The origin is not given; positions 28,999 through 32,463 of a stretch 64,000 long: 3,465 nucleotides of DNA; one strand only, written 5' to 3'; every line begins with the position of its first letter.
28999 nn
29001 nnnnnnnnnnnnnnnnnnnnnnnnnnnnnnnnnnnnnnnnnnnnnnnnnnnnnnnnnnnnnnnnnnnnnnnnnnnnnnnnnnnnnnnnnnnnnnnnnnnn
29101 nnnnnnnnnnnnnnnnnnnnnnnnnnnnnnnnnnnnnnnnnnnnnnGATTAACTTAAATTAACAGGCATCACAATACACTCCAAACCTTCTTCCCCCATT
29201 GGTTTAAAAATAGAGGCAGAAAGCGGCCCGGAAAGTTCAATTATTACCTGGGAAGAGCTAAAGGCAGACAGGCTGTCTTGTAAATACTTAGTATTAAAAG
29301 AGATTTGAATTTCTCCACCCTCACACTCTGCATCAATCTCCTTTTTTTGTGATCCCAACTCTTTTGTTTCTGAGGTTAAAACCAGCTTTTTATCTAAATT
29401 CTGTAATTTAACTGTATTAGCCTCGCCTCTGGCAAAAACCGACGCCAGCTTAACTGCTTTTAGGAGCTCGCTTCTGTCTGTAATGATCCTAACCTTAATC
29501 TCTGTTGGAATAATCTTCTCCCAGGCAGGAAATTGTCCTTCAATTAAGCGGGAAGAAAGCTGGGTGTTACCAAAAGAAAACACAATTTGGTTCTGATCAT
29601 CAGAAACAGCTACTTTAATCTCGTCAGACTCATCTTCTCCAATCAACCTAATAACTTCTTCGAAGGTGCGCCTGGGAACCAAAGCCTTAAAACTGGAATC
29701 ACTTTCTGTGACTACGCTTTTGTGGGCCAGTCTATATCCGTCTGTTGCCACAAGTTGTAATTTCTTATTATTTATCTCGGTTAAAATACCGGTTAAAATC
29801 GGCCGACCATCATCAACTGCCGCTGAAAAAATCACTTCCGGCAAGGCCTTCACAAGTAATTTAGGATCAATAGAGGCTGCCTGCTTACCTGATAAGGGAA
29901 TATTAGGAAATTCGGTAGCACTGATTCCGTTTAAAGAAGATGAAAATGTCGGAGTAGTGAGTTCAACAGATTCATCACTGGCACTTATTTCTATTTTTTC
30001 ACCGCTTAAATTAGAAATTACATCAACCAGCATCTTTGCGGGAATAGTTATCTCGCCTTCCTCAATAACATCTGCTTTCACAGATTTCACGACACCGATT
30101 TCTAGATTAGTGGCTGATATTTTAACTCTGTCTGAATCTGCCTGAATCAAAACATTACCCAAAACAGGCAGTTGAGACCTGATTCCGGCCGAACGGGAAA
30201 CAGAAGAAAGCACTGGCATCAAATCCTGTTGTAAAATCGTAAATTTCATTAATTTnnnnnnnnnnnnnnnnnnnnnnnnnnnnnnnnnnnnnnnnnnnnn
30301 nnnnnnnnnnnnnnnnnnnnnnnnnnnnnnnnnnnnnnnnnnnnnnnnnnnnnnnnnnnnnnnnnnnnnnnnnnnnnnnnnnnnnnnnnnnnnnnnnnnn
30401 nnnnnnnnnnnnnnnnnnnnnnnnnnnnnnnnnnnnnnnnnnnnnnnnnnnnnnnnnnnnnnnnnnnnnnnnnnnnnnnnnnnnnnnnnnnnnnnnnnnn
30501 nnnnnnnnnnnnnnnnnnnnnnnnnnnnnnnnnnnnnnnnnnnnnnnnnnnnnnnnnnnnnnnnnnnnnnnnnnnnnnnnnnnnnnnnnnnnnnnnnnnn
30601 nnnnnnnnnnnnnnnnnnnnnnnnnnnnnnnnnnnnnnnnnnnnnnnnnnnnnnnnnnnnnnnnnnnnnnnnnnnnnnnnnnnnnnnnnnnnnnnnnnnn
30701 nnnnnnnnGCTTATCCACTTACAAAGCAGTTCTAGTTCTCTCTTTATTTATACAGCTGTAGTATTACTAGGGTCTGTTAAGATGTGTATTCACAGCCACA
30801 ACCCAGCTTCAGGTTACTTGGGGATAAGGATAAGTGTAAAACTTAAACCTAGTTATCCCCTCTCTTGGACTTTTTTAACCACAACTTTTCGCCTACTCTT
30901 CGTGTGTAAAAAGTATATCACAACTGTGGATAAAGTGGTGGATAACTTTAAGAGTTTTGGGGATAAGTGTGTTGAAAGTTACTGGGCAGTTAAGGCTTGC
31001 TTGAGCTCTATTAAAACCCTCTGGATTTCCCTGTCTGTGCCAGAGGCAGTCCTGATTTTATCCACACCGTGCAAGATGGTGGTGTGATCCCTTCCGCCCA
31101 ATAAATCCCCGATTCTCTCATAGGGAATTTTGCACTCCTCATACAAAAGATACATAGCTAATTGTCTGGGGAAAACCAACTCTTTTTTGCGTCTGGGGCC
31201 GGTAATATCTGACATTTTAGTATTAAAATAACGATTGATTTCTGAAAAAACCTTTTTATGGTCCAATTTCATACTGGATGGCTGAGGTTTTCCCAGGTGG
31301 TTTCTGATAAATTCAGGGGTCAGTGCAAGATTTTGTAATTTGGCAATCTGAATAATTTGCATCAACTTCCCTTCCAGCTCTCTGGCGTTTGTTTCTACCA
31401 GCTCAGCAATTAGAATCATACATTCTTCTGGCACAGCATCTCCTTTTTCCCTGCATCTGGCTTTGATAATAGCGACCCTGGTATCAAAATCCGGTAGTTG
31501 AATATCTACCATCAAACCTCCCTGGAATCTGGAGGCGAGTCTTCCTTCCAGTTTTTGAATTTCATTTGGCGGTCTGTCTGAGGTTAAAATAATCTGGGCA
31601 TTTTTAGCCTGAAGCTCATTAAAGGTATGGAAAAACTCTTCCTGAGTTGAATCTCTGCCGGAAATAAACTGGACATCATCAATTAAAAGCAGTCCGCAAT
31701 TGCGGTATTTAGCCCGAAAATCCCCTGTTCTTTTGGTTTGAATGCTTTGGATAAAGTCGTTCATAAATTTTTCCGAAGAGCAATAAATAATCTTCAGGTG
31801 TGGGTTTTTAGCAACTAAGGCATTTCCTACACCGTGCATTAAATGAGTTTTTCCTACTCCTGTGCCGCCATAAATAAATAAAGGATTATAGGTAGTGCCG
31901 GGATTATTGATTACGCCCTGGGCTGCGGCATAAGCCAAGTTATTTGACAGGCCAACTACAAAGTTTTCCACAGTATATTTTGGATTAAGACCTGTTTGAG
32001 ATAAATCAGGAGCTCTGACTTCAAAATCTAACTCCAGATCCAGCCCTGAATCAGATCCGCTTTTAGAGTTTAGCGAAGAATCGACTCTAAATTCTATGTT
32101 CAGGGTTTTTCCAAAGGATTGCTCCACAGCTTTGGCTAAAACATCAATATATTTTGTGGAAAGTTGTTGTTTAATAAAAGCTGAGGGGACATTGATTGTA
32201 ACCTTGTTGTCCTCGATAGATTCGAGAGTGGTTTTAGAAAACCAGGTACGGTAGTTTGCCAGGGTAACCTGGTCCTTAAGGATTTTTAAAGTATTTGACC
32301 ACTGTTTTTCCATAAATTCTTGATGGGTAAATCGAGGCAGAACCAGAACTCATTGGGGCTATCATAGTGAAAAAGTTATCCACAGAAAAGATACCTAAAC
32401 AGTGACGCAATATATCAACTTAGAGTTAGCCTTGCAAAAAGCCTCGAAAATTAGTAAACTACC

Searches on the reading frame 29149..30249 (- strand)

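Call 9: search_protein_families(library=pfam, proteins=[window:29149-30249:-], max_evalue=0.01)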
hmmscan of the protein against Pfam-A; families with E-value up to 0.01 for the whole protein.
window:29149-30249:- (366 aa): 4 families
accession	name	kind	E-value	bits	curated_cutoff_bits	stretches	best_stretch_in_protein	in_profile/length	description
PF00712.24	DNA_pol3_beta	-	8.5e-32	110.3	24.4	2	1-118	1-120/120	DNA polymerase III beta subunit, N-terminal domain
PF02767.21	DNA_pol3_beta_2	-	8.2e-31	107.1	27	2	127-241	2-115/116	DNA polymerase III beta subunit, central domain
PF02768.20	DNA_pol3_beta_3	-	2.5e-28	98.7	27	2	245-363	2-120/121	DNA polymerase III beta subunit, C-terminal domain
PF03347.19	TDH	-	0.0052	16.8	27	0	151-209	65-120/165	Vibrio thermostable direct hemolysin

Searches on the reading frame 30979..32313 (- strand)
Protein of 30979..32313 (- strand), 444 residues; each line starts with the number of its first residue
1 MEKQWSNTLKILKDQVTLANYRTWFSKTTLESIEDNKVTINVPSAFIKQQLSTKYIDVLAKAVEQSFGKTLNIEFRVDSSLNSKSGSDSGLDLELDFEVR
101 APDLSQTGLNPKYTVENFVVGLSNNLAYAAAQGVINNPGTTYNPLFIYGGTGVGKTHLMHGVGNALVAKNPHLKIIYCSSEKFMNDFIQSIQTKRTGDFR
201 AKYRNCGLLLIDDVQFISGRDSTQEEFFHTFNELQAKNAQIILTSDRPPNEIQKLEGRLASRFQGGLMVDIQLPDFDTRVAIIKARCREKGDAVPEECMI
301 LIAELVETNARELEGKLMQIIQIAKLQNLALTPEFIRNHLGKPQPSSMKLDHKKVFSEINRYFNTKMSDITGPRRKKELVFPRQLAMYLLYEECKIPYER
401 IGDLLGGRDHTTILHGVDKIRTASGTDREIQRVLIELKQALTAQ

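Call 9: search_protein_families(library=pfam, proteins=[window:30979-32313:-], max_evalue=0.01)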
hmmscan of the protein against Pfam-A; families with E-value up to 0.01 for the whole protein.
window:30979-32313:- (444 aa): 10 families
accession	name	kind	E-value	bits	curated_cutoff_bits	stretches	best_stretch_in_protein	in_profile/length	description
PF00308.24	Bac_DnaA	-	7.2e-65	218.5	23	1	109-270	1-162/162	Bacterial DnaA ATPAse domain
PF08299.17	Bac_DnaA_C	-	5.5e-21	74.8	31.5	1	354-420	3-69/69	Bacterial dnaA protein helix-turn-helix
PF11638.13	DnaA_N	-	2.3e-13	50.1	24.6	1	3-64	2-64/65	DnaA N-terminal domain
PF01695.23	IstB_IS21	-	1.2e-06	28.7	24.1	1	145-251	95-198/238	IstB-like ATP binding protein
PF00004.35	AAA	-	1.4e-06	29.2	21.2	1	146-263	2-127/131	ATPase family associated with various cellular activities (AAA)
PF13401.12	AAA_22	-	1.1e-05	26.1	27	1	144-243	7-120/130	AAA domain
PF11490.13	DNA_pol3_a_NII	-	5.8e-05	23.4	26.3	1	5-79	3-74/117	DNA polymerase III polC-type N-terminus II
PF01637.24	ATPase_2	-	0.00055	20.3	33.2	1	140-243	18-114/225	ATPase domain predominantly from Archaea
PF13173.12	AAA_14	-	0.00059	20.3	27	1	143-260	3-112/129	AAA domain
PF12775.13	AAA_7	-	0.0017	18.4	25.8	1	141-215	32-110/181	P-loop containing dynein motor region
